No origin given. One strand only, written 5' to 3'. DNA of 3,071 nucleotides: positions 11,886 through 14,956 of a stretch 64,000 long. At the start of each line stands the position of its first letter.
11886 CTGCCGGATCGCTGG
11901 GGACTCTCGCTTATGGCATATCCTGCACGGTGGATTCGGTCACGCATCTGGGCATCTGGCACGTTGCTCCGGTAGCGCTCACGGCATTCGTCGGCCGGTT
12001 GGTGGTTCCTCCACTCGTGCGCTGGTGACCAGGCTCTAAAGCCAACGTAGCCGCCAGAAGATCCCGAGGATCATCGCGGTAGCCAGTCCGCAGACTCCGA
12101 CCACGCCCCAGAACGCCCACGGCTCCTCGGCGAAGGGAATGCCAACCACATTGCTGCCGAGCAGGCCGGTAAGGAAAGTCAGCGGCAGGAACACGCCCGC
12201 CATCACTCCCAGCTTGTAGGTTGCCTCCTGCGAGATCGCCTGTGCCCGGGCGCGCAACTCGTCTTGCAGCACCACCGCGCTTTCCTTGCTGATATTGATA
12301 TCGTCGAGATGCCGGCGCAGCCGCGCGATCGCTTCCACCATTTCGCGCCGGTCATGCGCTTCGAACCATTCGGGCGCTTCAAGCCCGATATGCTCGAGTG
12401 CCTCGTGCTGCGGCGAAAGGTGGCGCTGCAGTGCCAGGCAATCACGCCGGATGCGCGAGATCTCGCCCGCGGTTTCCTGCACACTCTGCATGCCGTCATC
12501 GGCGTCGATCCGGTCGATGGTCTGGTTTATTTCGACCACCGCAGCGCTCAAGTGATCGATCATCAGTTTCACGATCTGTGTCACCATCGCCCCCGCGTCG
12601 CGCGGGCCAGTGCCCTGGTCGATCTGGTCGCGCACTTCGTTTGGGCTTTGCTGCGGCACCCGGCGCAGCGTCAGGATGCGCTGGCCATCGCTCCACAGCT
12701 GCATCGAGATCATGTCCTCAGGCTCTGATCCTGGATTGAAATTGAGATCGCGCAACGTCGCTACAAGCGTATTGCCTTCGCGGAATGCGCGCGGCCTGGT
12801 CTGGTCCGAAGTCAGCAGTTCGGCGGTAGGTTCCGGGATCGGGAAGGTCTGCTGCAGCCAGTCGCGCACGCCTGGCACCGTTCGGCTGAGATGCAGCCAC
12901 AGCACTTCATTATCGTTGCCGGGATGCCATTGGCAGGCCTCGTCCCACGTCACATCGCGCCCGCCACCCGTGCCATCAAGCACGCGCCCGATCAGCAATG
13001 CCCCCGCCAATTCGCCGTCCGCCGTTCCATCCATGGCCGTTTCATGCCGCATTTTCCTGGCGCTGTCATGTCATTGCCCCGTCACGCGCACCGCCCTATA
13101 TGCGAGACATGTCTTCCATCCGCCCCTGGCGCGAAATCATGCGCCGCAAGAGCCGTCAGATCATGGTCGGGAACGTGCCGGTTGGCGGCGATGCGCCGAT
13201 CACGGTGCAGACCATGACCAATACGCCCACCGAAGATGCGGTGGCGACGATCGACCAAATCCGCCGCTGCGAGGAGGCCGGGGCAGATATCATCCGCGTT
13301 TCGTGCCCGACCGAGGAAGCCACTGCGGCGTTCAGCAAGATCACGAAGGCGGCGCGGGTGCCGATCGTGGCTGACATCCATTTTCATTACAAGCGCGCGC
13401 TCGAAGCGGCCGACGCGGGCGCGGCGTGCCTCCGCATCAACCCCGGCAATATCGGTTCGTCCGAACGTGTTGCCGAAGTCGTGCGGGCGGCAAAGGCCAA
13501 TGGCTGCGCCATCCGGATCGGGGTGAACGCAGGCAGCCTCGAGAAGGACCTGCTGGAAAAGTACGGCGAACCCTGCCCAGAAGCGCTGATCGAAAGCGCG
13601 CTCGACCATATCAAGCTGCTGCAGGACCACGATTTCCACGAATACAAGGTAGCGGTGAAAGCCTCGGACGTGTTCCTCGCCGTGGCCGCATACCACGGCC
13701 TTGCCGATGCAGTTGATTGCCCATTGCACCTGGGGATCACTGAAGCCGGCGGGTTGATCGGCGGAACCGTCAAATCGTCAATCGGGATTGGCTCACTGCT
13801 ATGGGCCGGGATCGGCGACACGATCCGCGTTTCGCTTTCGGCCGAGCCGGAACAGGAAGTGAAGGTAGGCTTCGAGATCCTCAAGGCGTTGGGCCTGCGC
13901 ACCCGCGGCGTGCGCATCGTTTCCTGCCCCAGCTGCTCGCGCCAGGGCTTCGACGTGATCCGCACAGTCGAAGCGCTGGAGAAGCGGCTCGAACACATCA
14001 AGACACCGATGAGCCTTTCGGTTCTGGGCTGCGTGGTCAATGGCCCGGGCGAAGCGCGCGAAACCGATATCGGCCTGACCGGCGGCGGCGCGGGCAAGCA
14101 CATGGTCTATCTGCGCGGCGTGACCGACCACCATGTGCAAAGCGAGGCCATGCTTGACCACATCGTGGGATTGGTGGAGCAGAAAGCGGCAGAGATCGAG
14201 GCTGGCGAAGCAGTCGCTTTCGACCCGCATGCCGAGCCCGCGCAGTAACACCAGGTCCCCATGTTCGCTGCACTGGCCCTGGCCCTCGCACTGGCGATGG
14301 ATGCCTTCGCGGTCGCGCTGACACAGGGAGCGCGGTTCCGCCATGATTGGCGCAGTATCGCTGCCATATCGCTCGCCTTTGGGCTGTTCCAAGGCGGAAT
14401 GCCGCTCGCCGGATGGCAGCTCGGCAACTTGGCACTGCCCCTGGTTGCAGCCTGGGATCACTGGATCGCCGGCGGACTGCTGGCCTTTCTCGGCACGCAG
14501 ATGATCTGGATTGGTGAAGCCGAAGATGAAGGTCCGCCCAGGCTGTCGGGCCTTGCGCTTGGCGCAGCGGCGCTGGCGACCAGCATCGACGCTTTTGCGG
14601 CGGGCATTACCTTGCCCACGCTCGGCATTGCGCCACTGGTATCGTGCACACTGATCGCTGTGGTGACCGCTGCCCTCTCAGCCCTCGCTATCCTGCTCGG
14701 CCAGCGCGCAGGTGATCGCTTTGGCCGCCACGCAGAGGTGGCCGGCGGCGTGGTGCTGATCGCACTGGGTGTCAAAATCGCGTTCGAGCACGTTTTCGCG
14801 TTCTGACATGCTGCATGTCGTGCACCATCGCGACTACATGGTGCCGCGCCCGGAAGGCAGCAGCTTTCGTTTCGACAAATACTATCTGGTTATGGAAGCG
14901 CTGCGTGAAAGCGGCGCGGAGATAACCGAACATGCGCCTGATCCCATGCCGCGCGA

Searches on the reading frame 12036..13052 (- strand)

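Call 65: search_protein_families(library=pfam, proteins=[window:12036-13052:-], max_evalue=0.0001)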
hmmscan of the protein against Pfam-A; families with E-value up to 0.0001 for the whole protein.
window:12036-13052:- (338 aa): 1 family
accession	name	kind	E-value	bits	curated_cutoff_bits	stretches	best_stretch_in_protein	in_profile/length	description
PF01544.23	CorA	-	6.1e-51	173.9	27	1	48-332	2-290/292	CorA-like Mg2+ transporter protein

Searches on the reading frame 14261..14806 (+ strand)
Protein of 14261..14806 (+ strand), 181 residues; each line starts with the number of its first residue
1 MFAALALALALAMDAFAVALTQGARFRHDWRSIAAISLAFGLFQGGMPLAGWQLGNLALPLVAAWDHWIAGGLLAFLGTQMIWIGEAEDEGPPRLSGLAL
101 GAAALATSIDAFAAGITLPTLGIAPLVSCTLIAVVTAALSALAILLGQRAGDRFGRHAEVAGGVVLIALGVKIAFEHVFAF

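Call 65: search_protein_families(library=pfam, proteins=[window:14261-14806:+], max_evalue=0.0001)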
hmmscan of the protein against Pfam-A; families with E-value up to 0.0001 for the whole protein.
window:14261-14806:+ (181 aa): 1 family
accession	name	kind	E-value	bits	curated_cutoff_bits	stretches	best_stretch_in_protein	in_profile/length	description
PF02659.21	Mntp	-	8.2e-41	139.7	24.4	1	29-173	3-151/152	Putative manganese efflux pump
